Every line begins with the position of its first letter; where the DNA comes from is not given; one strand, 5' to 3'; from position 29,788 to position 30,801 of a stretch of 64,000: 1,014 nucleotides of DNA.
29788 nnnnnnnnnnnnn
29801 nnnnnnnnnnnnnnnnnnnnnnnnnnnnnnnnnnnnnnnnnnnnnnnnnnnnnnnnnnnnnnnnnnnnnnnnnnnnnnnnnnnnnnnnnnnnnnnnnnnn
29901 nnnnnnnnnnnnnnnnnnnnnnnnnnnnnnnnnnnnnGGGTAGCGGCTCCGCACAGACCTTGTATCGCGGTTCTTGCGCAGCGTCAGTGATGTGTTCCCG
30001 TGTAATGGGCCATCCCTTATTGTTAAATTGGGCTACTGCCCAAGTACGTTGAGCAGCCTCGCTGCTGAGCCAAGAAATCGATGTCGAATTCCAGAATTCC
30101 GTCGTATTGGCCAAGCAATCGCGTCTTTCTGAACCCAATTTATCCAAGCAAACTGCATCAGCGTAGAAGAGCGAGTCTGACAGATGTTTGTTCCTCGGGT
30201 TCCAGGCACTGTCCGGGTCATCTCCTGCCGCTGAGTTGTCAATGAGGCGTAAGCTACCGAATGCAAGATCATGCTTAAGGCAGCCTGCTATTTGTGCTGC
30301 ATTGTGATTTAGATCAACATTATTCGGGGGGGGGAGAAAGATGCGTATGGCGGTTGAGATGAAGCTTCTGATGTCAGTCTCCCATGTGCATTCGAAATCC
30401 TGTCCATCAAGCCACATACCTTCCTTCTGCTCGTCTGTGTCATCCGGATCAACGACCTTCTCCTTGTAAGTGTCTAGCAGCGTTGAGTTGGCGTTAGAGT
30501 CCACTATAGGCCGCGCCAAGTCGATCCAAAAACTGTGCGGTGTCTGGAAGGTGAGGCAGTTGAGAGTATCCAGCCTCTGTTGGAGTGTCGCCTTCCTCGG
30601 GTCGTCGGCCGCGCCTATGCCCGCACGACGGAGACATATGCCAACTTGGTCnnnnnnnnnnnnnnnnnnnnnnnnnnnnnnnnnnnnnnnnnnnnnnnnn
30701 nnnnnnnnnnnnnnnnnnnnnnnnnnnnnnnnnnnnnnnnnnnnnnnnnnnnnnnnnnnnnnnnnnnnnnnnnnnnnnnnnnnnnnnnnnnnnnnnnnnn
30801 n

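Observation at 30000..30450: Prokaryotic phospholipase A2-like domain in the tip of the giant protein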

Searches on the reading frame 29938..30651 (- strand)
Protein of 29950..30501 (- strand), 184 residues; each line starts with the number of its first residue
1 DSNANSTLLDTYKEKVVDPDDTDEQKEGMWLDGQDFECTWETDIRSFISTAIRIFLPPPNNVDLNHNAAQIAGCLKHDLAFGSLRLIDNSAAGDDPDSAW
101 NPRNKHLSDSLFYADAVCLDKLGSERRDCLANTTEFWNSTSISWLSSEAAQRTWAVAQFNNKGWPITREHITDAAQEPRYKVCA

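Call 6: search_protein_families(library=pfam, proteins=[window:29950-30501:-], max_evalue=10)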
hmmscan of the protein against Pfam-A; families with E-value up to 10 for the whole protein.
window:29950-30501:- (184 aa): 0 families

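Call 34: find_homologous_proteins(query=A3, max_evalue=0.001)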
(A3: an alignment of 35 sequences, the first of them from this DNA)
Query A3 (35 sequences) (230 aa, profile of the alignment): 48 proteins with E <= 0.001 among 4217 candidates.
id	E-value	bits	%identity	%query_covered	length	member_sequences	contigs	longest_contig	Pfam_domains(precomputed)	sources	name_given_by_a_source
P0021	1.8e-71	258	31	87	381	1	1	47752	-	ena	-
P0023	1.5e-68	248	29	97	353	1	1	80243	-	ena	-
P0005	2.6e-68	248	29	97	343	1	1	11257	-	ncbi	-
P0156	1.1e-64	236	31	96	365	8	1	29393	-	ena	-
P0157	3.6e-63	231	29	94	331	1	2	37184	-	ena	-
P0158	4.3e-62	227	30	93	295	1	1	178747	-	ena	-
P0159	3.3e-61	224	28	94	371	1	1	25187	-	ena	-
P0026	1.4e-60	222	29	99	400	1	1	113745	-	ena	-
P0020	2.5e-60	222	28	92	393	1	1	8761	-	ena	-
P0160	2.8e-60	221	30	96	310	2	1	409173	-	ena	-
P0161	2.1e-59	219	29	96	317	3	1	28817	-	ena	-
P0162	1.8e-58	216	28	92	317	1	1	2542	-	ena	-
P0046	2.4e-58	215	28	96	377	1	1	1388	-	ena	-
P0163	4.7e-58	214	30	94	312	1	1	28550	-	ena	-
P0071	2.1e-56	209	27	92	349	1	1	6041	-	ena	-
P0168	1.8e-34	137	31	51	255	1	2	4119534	-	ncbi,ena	-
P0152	1.5e-32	131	38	50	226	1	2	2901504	-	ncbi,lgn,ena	-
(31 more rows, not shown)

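Call 41: predict_structure(alignment_id=A4)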
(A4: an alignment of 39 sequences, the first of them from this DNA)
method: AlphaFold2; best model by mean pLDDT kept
length: 230 residues; sequences in the alignment: 39
mean_pLDDT: 82.0   pTM: 0.80
mean pLDDT of the five models: 82.0, 78.3, 78.2, 78.1, 76.1
residues with pLDDT >= 90: 84; 70-90: 104; 50-70: 40; < 50: 2
segments of 3 or more residues with pLDDT < 50: none
pLDDT, mean of each block of 10 residues (from residue 1): 59 89 92 91 85 80 77 78 68 64 69 92 91 75 93 92 88 78 78 87 89 92 80
secondary structure, 60 per line:
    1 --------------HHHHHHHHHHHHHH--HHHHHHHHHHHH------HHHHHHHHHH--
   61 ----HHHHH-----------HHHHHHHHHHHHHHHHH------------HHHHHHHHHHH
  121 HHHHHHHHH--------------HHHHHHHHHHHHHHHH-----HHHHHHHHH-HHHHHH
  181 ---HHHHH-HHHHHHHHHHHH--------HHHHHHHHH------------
elements in order: H15-28 H31-42 H49-58 H65-69 H81-97 H110-129 H144-159 H165-173 H175-180 H184-188 H190-201 H210-218
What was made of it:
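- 29938..30627 (-): PLA2-like all-helical core domain (aa 2090-2319). The stretch homologous to 1FAZ residues 30-122 is aa 2158-2293 = nt 30016-30423. AF2 pLDDT 82, pTM 0.80, 12 helices and no strands (call 41).
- On PLA2 fold (all-alpha, 1KP4-like): His lies in helix 2199-2218 and Asp2240 in helix 2233-2248 (call 41).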

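Call 44: fold_search(model_id=the predicted structure, library=pdb)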
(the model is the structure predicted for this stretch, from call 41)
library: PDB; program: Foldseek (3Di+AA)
matches with E <= 10: 31; with E <= 0.001: 0
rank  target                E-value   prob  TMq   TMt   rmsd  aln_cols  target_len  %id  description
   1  3d19_E                2.8e+00  0.06  0.20  0.18  18.8       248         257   12  Crystal structure of a conserved metalloprotein from Bacillus cereus (released 2008-07-08)
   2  6k5s_D                3.1e+00  0.04  0.19  0.20  18.3       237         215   11  Crystal structure of the Helical domain of S. pombe Tbf1 (released 2020-06-03)
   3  3d19_A                3.9e+00  0.05  0.21  0.19  19.0       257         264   15  Crystal structure of a conserved metalloprotein from Bacillus cereus (released 2008-07-08)
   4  7jh5_B                4.3e+00  0.02  0.12  0.11  19.5       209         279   14  Co-LOCKR: de novo designed protein switch (released 2020-09-02)
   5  4ojj_C                5.2e+00  0.05  0.22  0.18  15.0       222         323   12  Structure of C-terminal domain from S. cerevisiae Pat1 decapping activator (Space group : P212121) (released 2014-10-08)
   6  1xqp                  5.4e+00  0.02  0.15  0.14  19.0       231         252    9  Crystal structure of 8-oxoguanosine complexed Pa-AGOG, 8-oxoguanine DNA glycosylase from Pyrobaculum aerophilum (released 2004-11-16)
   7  9f1v                  5.7e+00  0.03  0.20  0.20  16.2       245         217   11  Crystal structure of Borrelia burgdorferi CspZ-YA (released 2025-04-16)
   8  2qse_A                5.7e+00  0.03  0.19  0.18  18.3       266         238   11  Crystal Structure of the Estrogen Receptor Alpha Ligand Binding Domain complexed with Burned Meat Compound 4-OH-PhIP (released 2008-03-18)
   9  3d19_C                6.9e+00  0.04  0.24  0.22  18.9       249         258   13  Crystal structure of a conserved metalloprotein from Bacillus cereus (released 2008-07-08)
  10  3wi3_C                6.9e+00  0.02  0.18  0.19  16.7       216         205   15  Crystal Structure of the Sld3/Treslin domain from yeast Sld3 (released 2014-08-20)
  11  8ckx_D                6.9e+00  0.02  0.16  0.17  17.5       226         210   11  HIV-1 mature capsid hexamer next to pentamer (type I) from CA-IP6 CLPs (released 2023-04-26)
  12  5dl4_A                6.9e+00  0.02  0.17  0.17  20.9       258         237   14  Crystal Structure of the ER-alpha Ligand-binding Domain in complex with a phenylamino-substituted, methyl, triaryl-eth (released 2016-05-04)
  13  6pet_A                7.2e+00  0.02  0.17  0.18  17.5       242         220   14  Crystal structure of 8-hydroxychromene compound 30 bound to estrogen receptor alpha (released 2019-07-17)
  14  7e4m                  7.2e+00  0.02  0.16  0.15  15.0       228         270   12  Class I Pimarane-Type Diterpene Synthases Stt4548 (released 2021-10-06)
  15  3zcn_A                7.2e+00  0.01  0.12  0.09  18.9       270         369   10  Fic protein from SHEWANELLA ONEIDENSIS in complex with ATP (released 2013-06-19)
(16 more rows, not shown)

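Call 45: find_encoding_contigs(protein=P0168, flank=10000, max_places=2)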
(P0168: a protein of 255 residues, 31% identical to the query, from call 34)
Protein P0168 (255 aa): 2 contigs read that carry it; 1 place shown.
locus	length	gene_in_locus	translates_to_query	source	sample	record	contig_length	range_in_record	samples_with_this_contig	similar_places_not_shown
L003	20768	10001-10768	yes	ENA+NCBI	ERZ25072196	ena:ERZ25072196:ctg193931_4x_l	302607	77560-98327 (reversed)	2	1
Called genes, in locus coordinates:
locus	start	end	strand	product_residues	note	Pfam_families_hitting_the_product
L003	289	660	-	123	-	PF00903:Glyoxalase, PF18029:Glyoxalase_6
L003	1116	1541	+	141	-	-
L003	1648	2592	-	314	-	PF10546:P63C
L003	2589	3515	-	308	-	PF12760:Zn_ribbon_IS1595 (weak), PF12762:DDE_Tnp_IS1595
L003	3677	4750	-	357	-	PF10282:Lactonase, PF07433:DUF1513 (faint)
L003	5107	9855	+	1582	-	PF13582:Reprolysin_3, PF13583:Reprolysin_4 (weak), PF13688:Reprolysin_5 (weak), PF23598:LRR_14, PF23598:LRR_14, PF00041:fn3, PF23598:LRR_14, PF23598:LRR_14, +4 more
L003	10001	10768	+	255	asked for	-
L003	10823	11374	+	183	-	-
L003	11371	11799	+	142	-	-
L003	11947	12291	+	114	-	-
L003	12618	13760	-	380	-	PF07670:Gate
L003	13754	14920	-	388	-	PF03486:HI0933_like (faint), PF07992:Pyr_redox_2, PF13738:Pyr_redox_3, PF13434:Lys_Orn_oxgnase (weak)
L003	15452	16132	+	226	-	-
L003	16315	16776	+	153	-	-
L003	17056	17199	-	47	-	-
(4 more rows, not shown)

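Call 46: find_encoding_contigs(protein=P0152, flank=10000, max_places=2)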
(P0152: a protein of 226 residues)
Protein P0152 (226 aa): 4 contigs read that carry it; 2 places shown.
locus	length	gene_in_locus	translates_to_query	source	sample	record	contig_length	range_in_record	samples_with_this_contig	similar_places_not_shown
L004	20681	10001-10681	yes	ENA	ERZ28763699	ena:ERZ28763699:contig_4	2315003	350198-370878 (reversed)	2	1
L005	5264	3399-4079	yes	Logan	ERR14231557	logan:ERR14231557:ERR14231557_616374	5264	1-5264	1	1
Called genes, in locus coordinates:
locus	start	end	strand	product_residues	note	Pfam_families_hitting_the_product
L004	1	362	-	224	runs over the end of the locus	PF00702:Hydrolase, PF12710:HAD, PF13419:HAD_2, PF13242:Hydrolase_like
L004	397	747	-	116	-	PF13783:DUF4177 (weak)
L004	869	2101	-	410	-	PF07690:MFS_1, PF00083:Sugar_tr (faint), PF07690:MFS_1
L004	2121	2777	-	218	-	PF13432:TPR_16 (faint), PF07719:TPR_2 (faint), PF13428:TPR_14 (faint), PF00515:TPR_1 (faint), PF13181:TPR_8 (faint), PF13414:TPR_11 (faint), PF14559:TPR_19 (weak), PF13371:TPR_9 (weak), +2 more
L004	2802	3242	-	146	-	PF01243:PNPOx_N, PF12900:Pyridox_ox_2 (weak)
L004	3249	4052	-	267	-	PF00753:Lactamase_B, PF12706:Lactamase_B_2 (weak)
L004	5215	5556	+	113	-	-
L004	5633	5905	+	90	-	PF00041:fn3 (weak)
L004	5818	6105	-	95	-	-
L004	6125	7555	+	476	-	PF01979:Amidohydro_1, PF07969:Amidohydro_3 (faint)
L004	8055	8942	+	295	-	PF00586:AIRS, PF02769:AIRS_C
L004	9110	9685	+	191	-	-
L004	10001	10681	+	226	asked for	-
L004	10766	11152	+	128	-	-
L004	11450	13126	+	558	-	PF03485:Arg_tRNA_synt_N, PF00750:tRNA-synt_1d, PF01921:tRNA-synt_1f (faint), PF05746:DALR_1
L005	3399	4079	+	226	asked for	-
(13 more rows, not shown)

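Call 47: find_related_loci(query=A3, collection=genome_contigs, flank=10000)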
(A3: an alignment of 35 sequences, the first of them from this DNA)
Query A3 (230 aa) in genome_contigs; peptide patterns used: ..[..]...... (x = any residue, [..] = any of these).
46 stretches matched a pattern; 39 encode a relative of the query (tblastn E <= 1e-3); 34 distinct loci.
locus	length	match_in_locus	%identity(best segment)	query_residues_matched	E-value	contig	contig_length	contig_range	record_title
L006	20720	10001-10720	32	12-230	1e-29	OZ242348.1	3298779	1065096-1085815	MAG: Dehalococcoidia bacterium isolate 357cf40b-4ce6-42dd-ae1b-d69ff5967523 genome assembly, chromosome: 1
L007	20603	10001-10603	35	13-228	2e-29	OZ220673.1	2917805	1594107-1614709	MAG: Dehalococcoidia bacterium isolate 74ad39ee-730f-4e91-a86b-9a5c45ef094d genome assembly, chromosome: 1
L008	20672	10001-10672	34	2-228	3e-27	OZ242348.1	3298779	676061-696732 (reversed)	MAG: Dehalococcoidia bacterium isolate 357cf40b-4ce6-42dd-ae1b-d69ff5967523 genome assembly, chromosome: 1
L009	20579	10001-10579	30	9-228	8e-26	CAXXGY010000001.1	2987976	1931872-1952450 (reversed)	MAG: Dehalococcoidia bacterium isolate ef083763-748f-45eb-9ac4-f22ebc1e21af genome assembly, contig: contig_1, whole gen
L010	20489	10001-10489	33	13-225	4e-25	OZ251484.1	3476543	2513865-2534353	MAG: Dehalococcoidia bacterium isolate ef173376-b59c-4e26-81a4-37713676cc5d genome assembly, chromosome: 1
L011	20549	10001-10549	29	15-225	1e-23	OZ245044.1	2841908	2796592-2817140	MAG: Dehalococcoidia bacterium isolate 2d514a54-0524-4205-b749-13ef71272d1d genome assembly, chromosome: 1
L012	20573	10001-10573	30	14-228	9e-24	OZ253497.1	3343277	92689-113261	MAG: Dehalococcoidia bacterium isolate 26888d32-e7c5-4b4d-ad7e-377fcaf888ab genome assembly, chromosome: 1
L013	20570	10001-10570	29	2-229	2e-23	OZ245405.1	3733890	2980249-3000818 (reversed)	MAG: Dehalococcoidia bacterium isolate 4242a2cd-c548-43ce-a6cb-d471f6a5c9d8 genome assembly, chromosome: 1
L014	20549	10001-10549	33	12-229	3e-23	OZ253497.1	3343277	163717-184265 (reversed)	MAG: Dehalococcoidia bacterium isolate 26888d32-e7c5-4b4d-ad7e-377fcaf888ab genome assembly, chromosome: 1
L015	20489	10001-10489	31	1-216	5e-23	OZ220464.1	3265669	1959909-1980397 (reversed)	MAG: Dehalococcoidia bacterium isolate 865023ef-8e16-4315-bfec-facb54b4b210 genome assembly, chromosome: 1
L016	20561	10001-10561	31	14-229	7e-23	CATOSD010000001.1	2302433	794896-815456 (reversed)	MAG: uncultured Dehalococcoidia bacterium isolate 4f5989e1-1bb7-4cc9-858f-0bb28372e22c genome assembly, contig: contig_1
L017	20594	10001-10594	29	2-229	7e-23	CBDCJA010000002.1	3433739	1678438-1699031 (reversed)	MAG: Dehalococcoidia bacterium isolate 74759a26-e43e-47b4-bd7b-8cfaae66933d genome assembly, contig: contig_2, whole gen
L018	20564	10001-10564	28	16-230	2e-21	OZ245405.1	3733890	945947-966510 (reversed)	MAG: Dehalococcoidia bacterium isolate 4242a2cd-c548-43ce-a6cb-d471f6a5c9d8 genome assembly, chromosome: 1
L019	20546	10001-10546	29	14-229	9e-21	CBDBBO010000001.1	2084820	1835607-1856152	MAG: Dehalococcoidia bacterium isolate 1b2ae8b5-6dc1-4ab8-aaf0-c904fb0211c2 genome assembly, contig: contig_1, whole gen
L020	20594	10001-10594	30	22-228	5e-20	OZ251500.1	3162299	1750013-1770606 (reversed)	MAG: Dehalococcoidia bacterium isolate 04e6ab6d-c5ba-4423-8fa6-d9e5227a47fe genome assembly, chromosome: 1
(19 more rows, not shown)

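Call 53: search_protein_families(library=pfam, alignment_id=A3, max_evalue=10)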
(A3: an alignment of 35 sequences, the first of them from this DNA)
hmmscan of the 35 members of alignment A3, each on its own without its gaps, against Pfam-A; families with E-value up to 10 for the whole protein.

A. member 1, seq(230 aa): 0 families

B. families by the number of members that match (of 35 scanned): 4 families
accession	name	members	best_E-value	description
PF09056.16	Phospholip_A2_3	9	0.0013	Prokaryotic phospholipase A2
PF07828.18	PA-IL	1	0.011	PA-IL-like protein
PF24006.2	SCAP_N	1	0.047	SCAP N-terminal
PF00404.24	Dockerin_1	1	0.89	Dockerin type I domain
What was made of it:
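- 9 of 35 members hit PF09056 below threshold, and it is by far the commonest family hit (call 53).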

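Call 64: fold_search(model_id=the predicted structure, library=viral)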
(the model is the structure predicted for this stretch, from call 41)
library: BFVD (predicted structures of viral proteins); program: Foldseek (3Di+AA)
matches with E <= 10: 63; with E <= 0.001: 0
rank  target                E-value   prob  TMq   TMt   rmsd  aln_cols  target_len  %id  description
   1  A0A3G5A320            1.6e+00  0.04  0.13  0.13  17.1       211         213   16  Tetratricopeptide repeat protein [Harvfovirus sp.]
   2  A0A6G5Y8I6            1.9e+00  0.05  0.18  0.10  16.9       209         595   12  (no name in the UniProt tables at hand)
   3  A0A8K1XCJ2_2          2.4e+00  0.03  0.16  0.06  15.3       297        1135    8  RNA-directed RNA polymerase L [Hangzhou eysarcoris guttigerus lispivirus 1]
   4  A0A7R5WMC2            2.6e+00  0.03  0.13  0.08  18.3       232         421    9  Uncharacterized protein [Diachasmimorpha longicaudata entomopoxvirus]
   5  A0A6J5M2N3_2          2.8e+00  0.03  0.16  0.07  19.2       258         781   12  Uncharacterized protein [uncultured Caudovirales phage]
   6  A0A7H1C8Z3            3.4e+00  0.02  0.15  0.07  18.9       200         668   18  Uncharacterized protein [Serbia mononega-like virus 1]
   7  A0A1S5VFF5            3.4e+00  0.02  0.13  0.08  18.4       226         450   13  Nucleoprotein [Citrus leprosis virus N]
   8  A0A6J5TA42            3.6e+00  0.06  0.25  0.26  13.4       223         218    9  Uncharacterized protein [uncultured Caudovirales phage]
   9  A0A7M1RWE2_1          3.6e+00  0.01  0.10  0.04  22.8       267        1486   12  Uncharacterized protein [uncultured phage cr10_1]
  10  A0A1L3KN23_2          3.8e+00  0.03  0.15  0.05  19.4       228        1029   11  RNA-directed RNA polymerase L [Wuchang romanomermis nematode virus 2]
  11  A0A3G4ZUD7            4.0e+00  0.02  0.13  0.15  18.5       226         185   11  Globin [Edafosvirus sp.]
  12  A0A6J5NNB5            4.0e+00  0.02  0.15  0.12  19.3       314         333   13  Uncharacterized protein [uncultured Caudovirales phage]
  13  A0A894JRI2            4.1e+00  0.03  0.17  0.13  17.7       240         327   10  (no name in the UniProt tables at hand)
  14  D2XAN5                4.3e+00  0.02  0.12  0.14  16.7       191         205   12  Uncharacterized protein [Marseillevirus marseillevirus]
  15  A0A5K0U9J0            4.6e+00  0.02  0.15  0.13  18.5       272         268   10  Uncharacterized protein [Yasminevirus sp. GU-2018]
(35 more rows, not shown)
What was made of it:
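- On PLA2 fold (all-alpha, 1KP4-like): Foldseek against the PDB and BFVD gives nothing at E<=1 (calls 44, 64).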

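Call 65: search_protein_families(library=pfam, proteins=[P0010, P0028, P0047, P0051, P0064, P0052], max_evalue=0.0001)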
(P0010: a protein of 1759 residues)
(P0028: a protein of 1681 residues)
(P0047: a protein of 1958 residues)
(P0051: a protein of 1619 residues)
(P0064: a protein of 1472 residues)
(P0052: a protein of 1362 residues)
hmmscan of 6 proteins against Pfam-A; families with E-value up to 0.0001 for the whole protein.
P0010 (1759 aa): 5 families
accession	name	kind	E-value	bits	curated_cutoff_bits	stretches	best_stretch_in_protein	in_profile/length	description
PF00041.27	fn3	-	4.8e-65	216.2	25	7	212-283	2-72/84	Fibronectin type III domain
PF25059.1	FN3_DSCAM-DSCAML_C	-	9e-27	93.7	39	0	534-588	22-76/89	DSCAM/DSCAML C-terminal Fn3-like domain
PF21605.3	CRLF2-like_D2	-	1.2e-16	61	27.3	0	222-301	12-89/94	Cytokine receptor-like factor 2-like, D2 domain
PF16656.11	Pur_ac_phosph_N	-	2.1e-13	51.1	30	0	512-579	6-83/93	Purple acid Phosphatase, N-terminal domain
PF09294.16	Interfer-bind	-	3e-06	27.9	21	0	229-284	34-89/104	Interferon-alpha/beta receptor, fibronectin type III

P0028 (1681 aa): 6 families
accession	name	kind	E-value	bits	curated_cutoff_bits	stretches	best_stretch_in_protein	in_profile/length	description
PF00041.27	fn3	-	3.8e-34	117.2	25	4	300-372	2-72/84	Fibronectin type III domain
PF21605.3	CRLF2-like_D2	-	5.4e-18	65.3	27.3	0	202-291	3-90/94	Cytokine receptor-like factor 2-like, D2 domain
PF25059.1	FN3_DSCAM-DSCAML_C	-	5.8e-10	39.8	39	0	131-184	22-75/89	DSCAM/DSCAML C-terminal Fn3-like domain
PF16656.11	Pur_ac_phosph_N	-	8.4e-09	36.3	30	1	304-378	6-92/93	Purple acid Phosphatase, N-terminal domain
PF25814.1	fn3_SORL1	-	2.2e-07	31.2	27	0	705-773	2-69/90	SORL1-like, fn3 domain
PF16893.11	fn3_2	-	9e-05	23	27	0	706-776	3-74/89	Fibronectin type III domain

P0047 (1958 aa): 4 families
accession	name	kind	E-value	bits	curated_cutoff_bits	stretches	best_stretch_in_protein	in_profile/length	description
PF00028.23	Cadherin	-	1.1e-14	55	28.8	1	715-802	1-93/93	Cadherin domain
PF00041.27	fn3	-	2.1e-11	44.3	25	1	611-683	2-72/84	Fibronectin type III domain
PF17963.7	Big_9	-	4.4e-08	34.3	23.6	1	717-799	11-88/89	Bacterial Ig domain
PF23592.1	Cadherin_CELSR2_9th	-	3.8e-07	30.6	36.8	1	725-790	25-90/100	CELSR2-like, ninth cadherin domain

P0051 (1619 aa): 8 families
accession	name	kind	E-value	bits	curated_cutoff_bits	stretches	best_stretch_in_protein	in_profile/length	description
PF00028.23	Cadherin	-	1.2e-38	131.8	28.8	2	596-679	1-89/93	Cadherin domain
PF23592.1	Cadherin_CELSR2_9th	-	1.7e-10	41.4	36.8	0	487-575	7-94/100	CELSR2-like, ninth cadherin domain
PF17963.7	Big_9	-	2.7e-07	31.8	23.6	1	486-580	2-89/89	Bacterial Ig domain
PF22914.2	Fibulin_C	-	2.2e-06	28.3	24.6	0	595-657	5-70/99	Fibulin C-terminal Ig-like domain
PF25374.1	Cadherin_FAT4_N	-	5.2e-06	27.2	35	0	492-558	2-64/85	FAT4-like, N-terminal cadherin-like domain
PF00041.27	fn3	-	8.5e-06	26.3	25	1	921-1004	3-82/84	Fibronectin type III domain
PF00801.26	PKD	-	4e-05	24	23.5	0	605-679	12-78/80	PKD domain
PF05345.18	He_PIG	-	4.4e-05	24.3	24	1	488-582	2-96/96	Putative Ig domain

P0064 (1472 aa): 1 family
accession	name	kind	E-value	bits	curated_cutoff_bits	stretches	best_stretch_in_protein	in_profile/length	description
PF22352.2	K319L-like_PKD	-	6.4e-08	32.9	27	0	917-974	12-69/84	K319L-like, PKD domain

P0052 (1362 aa): 4 families
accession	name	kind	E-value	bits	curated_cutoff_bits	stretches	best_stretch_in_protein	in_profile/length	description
PF00041.27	fn3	-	2.5e-24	85.7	25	2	182-253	2-75/84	Fibronectin type III domain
PF16656.11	Pur_ac_phosph_N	-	3.8e-08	34.2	30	0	487-563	6-89/93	Purple acid Phosphatase, N-terminal domain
PF25059.1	FN3_DSCAM-DSCAML_C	-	1.9e-07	31.8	39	0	110-159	21-70/89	DSCAM/DSCAML C-terminal Fn3-like domain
PF21605.3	CRLF2-like_D2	-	5.5e-06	26.8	27.3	0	86-172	4-87/94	Cytokine receptor-like factor 2-like, D2 domain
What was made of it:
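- The C-terminal module is the constant part while the N-terminus varies (calls 45, 65).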
